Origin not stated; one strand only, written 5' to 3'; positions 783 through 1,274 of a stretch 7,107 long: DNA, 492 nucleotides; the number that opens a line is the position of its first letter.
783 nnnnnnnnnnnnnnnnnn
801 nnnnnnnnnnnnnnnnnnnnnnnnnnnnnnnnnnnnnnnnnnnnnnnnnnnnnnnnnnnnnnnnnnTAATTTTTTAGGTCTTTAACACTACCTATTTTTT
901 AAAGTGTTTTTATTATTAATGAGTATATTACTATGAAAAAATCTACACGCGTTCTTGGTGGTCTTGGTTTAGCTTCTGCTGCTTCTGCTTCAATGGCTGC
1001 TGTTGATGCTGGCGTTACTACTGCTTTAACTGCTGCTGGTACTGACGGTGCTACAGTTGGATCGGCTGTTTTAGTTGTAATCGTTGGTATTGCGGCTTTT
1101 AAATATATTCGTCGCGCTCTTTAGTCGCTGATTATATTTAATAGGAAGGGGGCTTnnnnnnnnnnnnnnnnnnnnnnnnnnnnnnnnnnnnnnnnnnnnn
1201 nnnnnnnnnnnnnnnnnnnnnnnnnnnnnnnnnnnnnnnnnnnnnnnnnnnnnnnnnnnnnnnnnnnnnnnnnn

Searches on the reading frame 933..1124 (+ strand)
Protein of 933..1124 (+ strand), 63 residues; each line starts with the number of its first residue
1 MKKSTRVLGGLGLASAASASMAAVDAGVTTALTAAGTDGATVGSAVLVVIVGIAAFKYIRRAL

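Call 4: search_protein_families(library=phrogs, proteins=[window:933-1124:+], max_evalue=0.1)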
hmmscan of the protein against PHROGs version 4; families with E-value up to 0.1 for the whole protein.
window:933-1124:+ (63 aa): 4 families
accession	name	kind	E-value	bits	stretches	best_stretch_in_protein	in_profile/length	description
phrog_7106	-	head and packaging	1.2e-18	68.2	1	12-63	21-72/72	major head protein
phrog_2374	-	unknown function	1e-10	42.4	1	10-63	19-73/74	-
phrog_1859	-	head and packaging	0.00043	21.5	1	2-56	9-63/76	major head protein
phrog_2238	-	unknown function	0.035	15.5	1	12-51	17-57/72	-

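Call 5: search_protein_families(library=pfam, proteins=[window:933-1124:+], max_evalue=0.1)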
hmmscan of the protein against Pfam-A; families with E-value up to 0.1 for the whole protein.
window:933-1124:+ (63 aa): 3 families
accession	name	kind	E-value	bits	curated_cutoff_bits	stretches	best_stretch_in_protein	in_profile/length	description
PF05356.16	Phage_Coat_B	-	1.8e-15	57.2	23.5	1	9-63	2-56/56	Inovirus Coat protein B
PF19581.5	Glyoxalase_7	-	0.077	13.4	23.6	1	19-57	52-89/133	Glyoxalase superfamily protein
PF21314.2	TM_ErbB1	-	0.084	13.1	27.1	1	39-61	3-25/36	Epidermal growth factor receptor transmembrane-juxtamembrane segment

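Call 22: find_homologous_proteins(query=window:933-1121:+, max_evalue=0.001)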
Query window:933-1121:+ (63 aa): 23 proteins with E <= 0.001 among 31 candidates.
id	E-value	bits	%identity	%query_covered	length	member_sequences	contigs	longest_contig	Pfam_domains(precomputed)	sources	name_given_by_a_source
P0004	9.7e-27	108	100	100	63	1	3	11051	PF05356.17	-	-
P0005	2.4e-23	98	92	100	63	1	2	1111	PF05356.17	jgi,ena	-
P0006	1.2e-20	89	84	100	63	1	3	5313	PF05356.17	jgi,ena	-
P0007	2.7e-16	76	73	100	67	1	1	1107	PF05356.17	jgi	-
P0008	1.5e-15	73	77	98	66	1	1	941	PF05356.17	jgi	-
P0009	3.3e-15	72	83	84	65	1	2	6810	PF05356.17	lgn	-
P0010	8.5e-14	68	78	73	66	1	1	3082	PF05356.17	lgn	-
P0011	5.0e-13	65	67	100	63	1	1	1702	PF05356.17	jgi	-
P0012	3.5e-12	63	83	63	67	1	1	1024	PF05356.17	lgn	-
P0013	6.8e-11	59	82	70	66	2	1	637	PF05356.17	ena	-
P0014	1.1e-10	58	69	84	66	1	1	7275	PF05356.17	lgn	-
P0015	1.9e-10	57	82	70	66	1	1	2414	PF05356.17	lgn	-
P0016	3.3e-10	57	70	63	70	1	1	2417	PF05356.17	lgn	-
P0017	4.0e-10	56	80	70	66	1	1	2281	PF05356.17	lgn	-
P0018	6.1e-10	56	70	73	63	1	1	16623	PF05356.17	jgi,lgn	-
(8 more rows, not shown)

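Call 24: find_encoding_contigs(protein=P0004, flank=10000, max_places=4)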
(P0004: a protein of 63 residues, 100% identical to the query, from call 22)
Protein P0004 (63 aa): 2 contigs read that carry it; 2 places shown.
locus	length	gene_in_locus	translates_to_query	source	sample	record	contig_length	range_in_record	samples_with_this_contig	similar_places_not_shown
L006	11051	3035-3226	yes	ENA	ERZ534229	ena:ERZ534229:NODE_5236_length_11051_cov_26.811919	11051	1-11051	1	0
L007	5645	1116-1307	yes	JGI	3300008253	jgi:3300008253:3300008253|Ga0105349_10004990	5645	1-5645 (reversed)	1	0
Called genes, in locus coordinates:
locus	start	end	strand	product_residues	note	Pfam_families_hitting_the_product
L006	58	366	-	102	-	-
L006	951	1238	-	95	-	-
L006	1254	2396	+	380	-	PF05144:Phage_CRI (faint), PF05155:G2P_X_C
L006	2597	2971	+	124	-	-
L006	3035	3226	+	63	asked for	PF05356:Phage_Coat_B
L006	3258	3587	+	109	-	-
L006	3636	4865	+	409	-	-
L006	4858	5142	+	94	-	PF10734:DUF2523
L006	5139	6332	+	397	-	PF05707:Zot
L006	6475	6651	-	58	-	-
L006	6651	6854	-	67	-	-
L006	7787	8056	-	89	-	-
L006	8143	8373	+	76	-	-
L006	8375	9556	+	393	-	PF05144:Phage_CRI, PF05155:G2P_X_C (weak)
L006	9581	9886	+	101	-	-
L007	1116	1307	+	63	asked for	PF05356:Phage_Coat_B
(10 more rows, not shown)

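Call 25: find_encoding_contigs(protein=P0014, flank=8000, max_places=3)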
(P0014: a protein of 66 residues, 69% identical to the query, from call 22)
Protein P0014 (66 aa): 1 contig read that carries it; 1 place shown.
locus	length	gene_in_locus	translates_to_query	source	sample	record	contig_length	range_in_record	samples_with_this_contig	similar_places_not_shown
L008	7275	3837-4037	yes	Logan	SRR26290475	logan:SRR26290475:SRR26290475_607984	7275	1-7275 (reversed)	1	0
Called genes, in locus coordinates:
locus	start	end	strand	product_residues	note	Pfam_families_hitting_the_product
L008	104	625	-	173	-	-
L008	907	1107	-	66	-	-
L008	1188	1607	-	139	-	PF12844:HTH_19, PF13560:HTH_31, PF01381:HTH_3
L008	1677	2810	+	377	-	PF05144:Phage_CRI (weak), PF05155:G2P_X_C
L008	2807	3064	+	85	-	-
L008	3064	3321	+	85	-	-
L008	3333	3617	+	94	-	PF17878:ssDBP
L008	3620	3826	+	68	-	-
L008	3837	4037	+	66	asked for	PF05356:Phage_Coat_B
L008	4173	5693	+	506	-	-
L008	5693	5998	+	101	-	PF10734:DUF2523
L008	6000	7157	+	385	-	PF05707:Zot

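Call 26: find_encoding_contigs(protein=P0018, flank=8000, max_places=3)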
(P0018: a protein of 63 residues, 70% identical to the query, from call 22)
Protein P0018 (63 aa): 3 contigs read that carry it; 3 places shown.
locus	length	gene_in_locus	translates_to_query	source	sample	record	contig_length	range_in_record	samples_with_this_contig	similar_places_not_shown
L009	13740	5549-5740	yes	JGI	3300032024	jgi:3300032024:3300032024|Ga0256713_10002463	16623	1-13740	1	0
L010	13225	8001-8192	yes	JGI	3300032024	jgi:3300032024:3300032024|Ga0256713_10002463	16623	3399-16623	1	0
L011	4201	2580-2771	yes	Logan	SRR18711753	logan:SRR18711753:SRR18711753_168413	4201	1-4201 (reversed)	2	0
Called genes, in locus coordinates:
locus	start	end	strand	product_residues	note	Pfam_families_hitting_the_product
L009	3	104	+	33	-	?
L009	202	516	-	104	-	-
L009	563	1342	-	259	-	-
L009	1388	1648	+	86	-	-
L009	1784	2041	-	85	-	-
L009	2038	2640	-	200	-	-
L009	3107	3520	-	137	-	-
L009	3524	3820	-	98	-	-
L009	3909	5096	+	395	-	PF05144:Phage_CRI, PF05155:G2P_X_C (weak)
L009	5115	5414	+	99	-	PF02303:Phage_DNA_bind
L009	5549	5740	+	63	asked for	PF05356:Phage_Coat_B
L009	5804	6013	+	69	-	-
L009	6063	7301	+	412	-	-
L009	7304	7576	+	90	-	PF10734:DUF2523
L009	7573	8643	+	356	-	PF05707:Zot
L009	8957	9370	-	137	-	-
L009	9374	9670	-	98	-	-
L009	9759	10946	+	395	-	PF05144:Phage_CRI, PF05155:G2P_X_C (weak)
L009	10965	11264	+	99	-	PF02303:Phage_DNA_bind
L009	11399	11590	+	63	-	PF05356:Phage_Coat_B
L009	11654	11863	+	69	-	-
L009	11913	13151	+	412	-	-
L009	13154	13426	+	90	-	PF10734:DUF2523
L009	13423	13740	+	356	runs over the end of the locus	PF05707:Zot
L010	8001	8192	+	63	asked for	PF05356:Phage_Coat_B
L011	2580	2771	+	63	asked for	PF05356:Phage_Coat_B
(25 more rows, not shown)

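Call 27: find_encoding_contigs(protein=P0009, flank=8000, max_places=3)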
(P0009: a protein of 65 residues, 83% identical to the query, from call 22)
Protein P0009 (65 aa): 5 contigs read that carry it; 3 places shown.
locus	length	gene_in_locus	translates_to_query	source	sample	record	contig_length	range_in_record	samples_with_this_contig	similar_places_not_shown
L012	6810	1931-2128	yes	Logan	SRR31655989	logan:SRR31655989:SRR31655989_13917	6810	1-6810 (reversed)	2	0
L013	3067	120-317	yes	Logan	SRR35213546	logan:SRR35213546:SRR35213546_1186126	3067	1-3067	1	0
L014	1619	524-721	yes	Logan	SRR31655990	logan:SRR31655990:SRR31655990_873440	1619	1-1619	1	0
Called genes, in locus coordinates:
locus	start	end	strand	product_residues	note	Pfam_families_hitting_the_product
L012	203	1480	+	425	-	PF05144:Phage_CRI, PF05155:G2P_X_C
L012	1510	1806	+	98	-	-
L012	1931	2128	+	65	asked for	PF05356:Phage_Coat_B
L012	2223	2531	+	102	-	-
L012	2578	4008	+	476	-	-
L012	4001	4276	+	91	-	PF10734:DUF2523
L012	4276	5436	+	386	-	PF05707:Zot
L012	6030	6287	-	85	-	-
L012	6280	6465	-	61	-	-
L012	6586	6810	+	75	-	?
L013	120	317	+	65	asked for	PF05356:Phage_Coat_B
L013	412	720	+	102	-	-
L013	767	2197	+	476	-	-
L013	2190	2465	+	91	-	PF10734:DUF2523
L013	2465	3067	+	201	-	?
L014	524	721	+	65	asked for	PF05356:Phage_Coat_B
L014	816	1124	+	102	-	-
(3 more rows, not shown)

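Call 48: search_protein_families(library=phrogs, proteins=[L009:5804-6010:+, L008:3620-3823:+], max_evalue=0.05)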
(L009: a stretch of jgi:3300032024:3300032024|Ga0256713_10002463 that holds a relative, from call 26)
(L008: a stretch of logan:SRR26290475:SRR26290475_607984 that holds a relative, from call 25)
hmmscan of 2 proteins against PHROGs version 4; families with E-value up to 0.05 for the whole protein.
L009:5804-6010:+ (69 aa): 5 families
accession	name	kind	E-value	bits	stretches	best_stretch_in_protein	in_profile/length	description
phrog_4644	-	tail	2.9e-08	34.7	1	1-69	1-66/71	tail protein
phrog_969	-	unknown function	1.8e-06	29.2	1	1-38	1-39/79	-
phrog_2924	-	unknown function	8.7e-06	27.1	1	1-55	1-59/80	-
phrog_9110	-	unknown function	0.00018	22.8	1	40-69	30-59/61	-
phrog_4800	-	unknown function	0.031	15.5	1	29-69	28-68/70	-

L008:3620-3823:+ (68 aa): 1 family
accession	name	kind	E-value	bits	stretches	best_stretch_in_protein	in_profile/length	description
phrog_4800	-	unknown function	9.1e-23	81.3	1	1-67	1-69/70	-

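Call 49: search_dna_similar(query=L009:5804-6010:+, collection=phages, mode=protein, max_evalue=1, max_rows=25)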
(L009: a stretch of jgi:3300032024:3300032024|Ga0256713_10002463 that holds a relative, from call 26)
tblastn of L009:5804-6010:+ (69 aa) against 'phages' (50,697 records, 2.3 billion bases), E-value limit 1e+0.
Records with a match: 13; places in all: 13; records where one place covers at least 80% of the query: 11.
Best place of each record, by identity: <60% 13.
By first word of the organism name: Ralstonia 11; Stenotrophomonas 2.
By host as written in the record: Ralstonia solanacearum 10; Stenotrophomonas maltophilia Khak84 2; Ralstonia solanacearum R299, UW30 1.
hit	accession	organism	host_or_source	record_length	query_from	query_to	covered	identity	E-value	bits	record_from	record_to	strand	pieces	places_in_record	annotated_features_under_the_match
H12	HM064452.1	Ralstonia phage PE226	Ralstonia solanacearum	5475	1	67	97%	36.2%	2e-5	45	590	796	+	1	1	putative minor coat protein (x2)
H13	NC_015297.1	Ralstonia phage PE226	Ralstonia solanacearum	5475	1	67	97%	36.2%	2e-5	45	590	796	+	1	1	putative minor coat protein (x2)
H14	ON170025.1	Ralstonia phage YO006_3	Ralstonia solanacearum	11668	1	67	97%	36.2%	2e-5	45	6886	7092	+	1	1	record has no annotation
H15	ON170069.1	Ralstonia phage YO029_2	Ralstonia solanacearum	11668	1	67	97%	36.2%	2e-5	45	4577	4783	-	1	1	record has no annotation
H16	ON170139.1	Ralstonia phage YO084_3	Ralstonia solanacearum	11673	1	67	97%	36.2%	2e-5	45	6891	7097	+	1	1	record has no annotation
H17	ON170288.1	Ralstonia phage YO169_3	Ralstonia solanacearum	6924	1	69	100%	31.0%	1e-1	35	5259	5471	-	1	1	record has no annotation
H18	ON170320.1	Ralstonia phage YO188_1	Ralstonia solanacearum R299, UW30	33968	1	69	100%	31.0%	1e-1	35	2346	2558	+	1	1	record has no annotation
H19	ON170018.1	Ralstonia phage YO001_4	Ralstonia solanacearum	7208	1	67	97%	31.9%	2e-2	37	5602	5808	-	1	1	record has no annotation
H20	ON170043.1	Ralstonia phage YO015_3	Ralstonia solanacearum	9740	4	69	96%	27.9%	3e-1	34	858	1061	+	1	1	record has no annotation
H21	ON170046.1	Ralstonia phage YO016_1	Ralstonia solanacearum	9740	4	69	96%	27.9%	3e-1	34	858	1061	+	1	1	record has no annotation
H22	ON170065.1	Ralstonia phage YO026_1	Ralstonia solanacearum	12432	4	69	96%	27.9%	6e-1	33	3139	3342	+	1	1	record has no annotation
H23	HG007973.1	Stenotrophomonas phage SMA7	Stenotrophomonas maltophilia Khak84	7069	1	40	58%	43.9%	7e-1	32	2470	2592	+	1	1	hypothetical protein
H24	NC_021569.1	Stenotrophomonas phage SMA7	Stenotrophomonas maltophilia Khak84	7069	1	40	58%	43.9%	7e-1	32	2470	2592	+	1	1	hypothetical protein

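Call 51: search_dna_similar(query=L008:3620-3823:+, collection=phages, mode=protein, max_evalue=0.01, max_rows=15)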
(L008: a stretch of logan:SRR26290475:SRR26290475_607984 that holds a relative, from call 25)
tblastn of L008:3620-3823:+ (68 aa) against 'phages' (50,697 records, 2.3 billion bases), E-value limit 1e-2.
Records with a match: 2; places in all: 2; records where one place covers at least 80% of the query: 2.
Best place of each record, by identity: <60% 2.
By first word of the organism name: Pseudomonas 1; Phage 1.
By host as written in the record: Pseudomonas aeruginosa 1; - 1.
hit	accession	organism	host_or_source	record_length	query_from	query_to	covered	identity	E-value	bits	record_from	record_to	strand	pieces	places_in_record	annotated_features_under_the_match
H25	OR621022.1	Pseudomonas phage 62-2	Pseudomonas aeruginosa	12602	1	67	99%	52.2%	4e-15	73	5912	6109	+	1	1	tail virion protein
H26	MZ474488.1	Phage blackswan219-6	cloacal swab from black swan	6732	1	66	97%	46.3%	1e-7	52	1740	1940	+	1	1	none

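Call 52: get_annotated_region(hit=H13, flank=3000)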
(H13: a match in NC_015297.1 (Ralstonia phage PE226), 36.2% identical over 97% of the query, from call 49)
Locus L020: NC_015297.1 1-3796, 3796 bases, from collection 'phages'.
description: Ralstonia phage PE226, complete genome.
organism: Ralstonia phage PE226 (NCBI taxid 926543)
taxonomy: Viruses; Monodnaviria; Loebvirae; Hofneiviricota; Faserviricetes; Tubulavirales; Inoviridae; Parhipatevirus; Parhipatevirus PE226
host: Ralstonia solanacearum; source: -; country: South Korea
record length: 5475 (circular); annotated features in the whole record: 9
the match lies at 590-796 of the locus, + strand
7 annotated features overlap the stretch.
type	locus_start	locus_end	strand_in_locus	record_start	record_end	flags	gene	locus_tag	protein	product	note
CDS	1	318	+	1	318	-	-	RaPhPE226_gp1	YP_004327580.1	hypothetical protein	ORF1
CDS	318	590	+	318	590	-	-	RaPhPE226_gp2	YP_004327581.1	putative minor coat protein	ORF2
CDS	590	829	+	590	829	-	-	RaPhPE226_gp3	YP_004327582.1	putative minor coat protein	ORF3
CDS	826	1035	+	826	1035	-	-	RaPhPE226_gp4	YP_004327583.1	putative major coat protein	ORF4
CDS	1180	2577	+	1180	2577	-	-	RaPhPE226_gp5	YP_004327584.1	putative minor coat protein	ORF5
CDS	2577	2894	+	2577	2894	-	-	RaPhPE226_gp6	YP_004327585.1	putative minor coat protein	ORF6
CDS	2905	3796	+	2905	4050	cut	-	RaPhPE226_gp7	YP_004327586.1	putative phage assembly protein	Zonular occludens toxin; ORF7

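Call 53: get_annotated_region(hit=H25, flank=3000)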
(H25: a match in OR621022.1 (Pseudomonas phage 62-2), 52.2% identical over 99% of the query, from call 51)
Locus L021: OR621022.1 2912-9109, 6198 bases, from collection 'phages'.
description: Pseudomonas phage 62-2, complete genome.
organism: Pseudomonas phage 62-2 (NCBI taxid 3082140)
taxonomy: Viruses; Monodnaviria; Loebvirae; Hofneiviricota; Faserviricetes; Tubulavirales
host: Pseudomonas aeruginosa; source: -; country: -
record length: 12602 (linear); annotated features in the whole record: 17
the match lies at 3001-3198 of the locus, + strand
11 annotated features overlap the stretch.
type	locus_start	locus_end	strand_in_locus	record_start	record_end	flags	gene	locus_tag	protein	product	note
CDS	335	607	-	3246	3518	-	-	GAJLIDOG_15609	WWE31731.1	repressor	repressor CDS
CDS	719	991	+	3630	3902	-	-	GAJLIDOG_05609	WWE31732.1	excisionase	excisionase CDS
CDS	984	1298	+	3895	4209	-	-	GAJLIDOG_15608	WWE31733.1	hypothetical protein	hypothetical protein CDS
CDS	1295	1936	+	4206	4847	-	-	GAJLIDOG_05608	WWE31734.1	DNA cytosine methyltransferase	DNA cytosine methyltransferase CDS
CDS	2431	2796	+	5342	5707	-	-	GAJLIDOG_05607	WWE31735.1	DNA-binding protein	DNA-binding protein gp5-like CDS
CDS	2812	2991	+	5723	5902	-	-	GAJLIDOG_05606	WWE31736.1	hypothetical protein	hypothetical protein CDS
CDS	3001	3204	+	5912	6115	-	-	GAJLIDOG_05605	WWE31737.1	tail virion protein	tail virion protein gp7-like CDS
CDS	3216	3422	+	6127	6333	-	-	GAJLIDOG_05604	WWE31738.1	CoaB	coaB CDS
CDS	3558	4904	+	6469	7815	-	-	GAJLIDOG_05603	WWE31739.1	CoaA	coaA CDS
CDS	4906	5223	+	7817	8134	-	-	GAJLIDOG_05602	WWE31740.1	head virion protein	head virion protein gp6-like CDS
CDS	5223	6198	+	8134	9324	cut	-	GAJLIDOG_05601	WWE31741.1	ZOT-like protein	ZOT-like CDS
